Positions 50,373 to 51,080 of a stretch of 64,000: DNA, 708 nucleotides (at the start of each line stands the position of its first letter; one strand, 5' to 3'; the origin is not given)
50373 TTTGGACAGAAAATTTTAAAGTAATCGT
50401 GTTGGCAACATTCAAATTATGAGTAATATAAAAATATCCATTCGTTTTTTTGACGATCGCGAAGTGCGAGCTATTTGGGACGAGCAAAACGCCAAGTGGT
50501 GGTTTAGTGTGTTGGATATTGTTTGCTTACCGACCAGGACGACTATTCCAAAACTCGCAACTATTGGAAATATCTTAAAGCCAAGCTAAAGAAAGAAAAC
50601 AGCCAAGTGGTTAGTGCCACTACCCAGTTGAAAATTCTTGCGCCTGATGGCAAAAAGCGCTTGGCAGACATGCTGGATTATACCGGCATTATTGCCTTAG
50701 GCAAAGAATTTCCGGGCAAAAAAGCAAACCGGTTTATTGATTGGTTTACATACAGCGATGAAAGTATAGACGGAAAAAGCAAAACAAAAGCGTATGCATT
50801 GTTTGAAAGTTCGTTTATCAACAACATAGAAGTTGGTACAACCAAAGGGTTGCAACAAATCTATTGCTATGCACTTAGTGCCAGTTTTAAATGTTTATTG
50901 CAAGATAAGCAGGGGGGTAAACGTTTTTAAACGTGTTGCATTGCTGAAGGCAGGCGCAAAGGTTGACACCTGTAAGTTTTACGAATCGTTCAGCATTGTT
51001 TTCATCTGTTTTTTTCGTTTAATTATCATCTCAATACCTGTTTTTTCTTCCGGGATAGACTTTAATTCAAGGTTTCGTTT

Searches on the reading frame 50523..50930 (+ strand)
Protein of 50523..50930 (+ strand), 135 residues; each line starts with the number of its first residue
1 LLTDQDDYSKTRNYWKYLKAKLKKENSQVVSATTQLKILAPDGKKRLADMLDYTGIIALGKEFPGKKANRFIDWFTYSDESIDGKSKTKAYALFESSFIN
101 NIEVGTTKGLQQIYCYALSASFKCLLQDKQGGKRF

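Call 32: search_protein_families(library=pfam, proteins=[window:50523-50930:+], max_evalue=0.01)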
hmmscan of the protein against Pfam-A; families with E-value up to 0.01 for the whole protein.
window:50523-50930:+ (135 aa): 0 families

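Call 41: search_protein_families(library=ncbifam, proteins=[window:50523-50930:+], max_evalue=0.1)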
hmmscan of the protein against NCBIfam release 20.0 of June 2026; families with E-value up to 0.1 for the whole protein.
window:50523-50930:+ (135 aa): 1 family
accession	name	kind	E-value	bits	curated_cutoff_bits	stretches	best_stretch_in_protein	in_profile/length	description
NF046029.1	ProtAdlyltaseNmFic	equivalog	8.4e-07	28.9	230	1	81-118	3-40/177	protein adenylyltransferase Fic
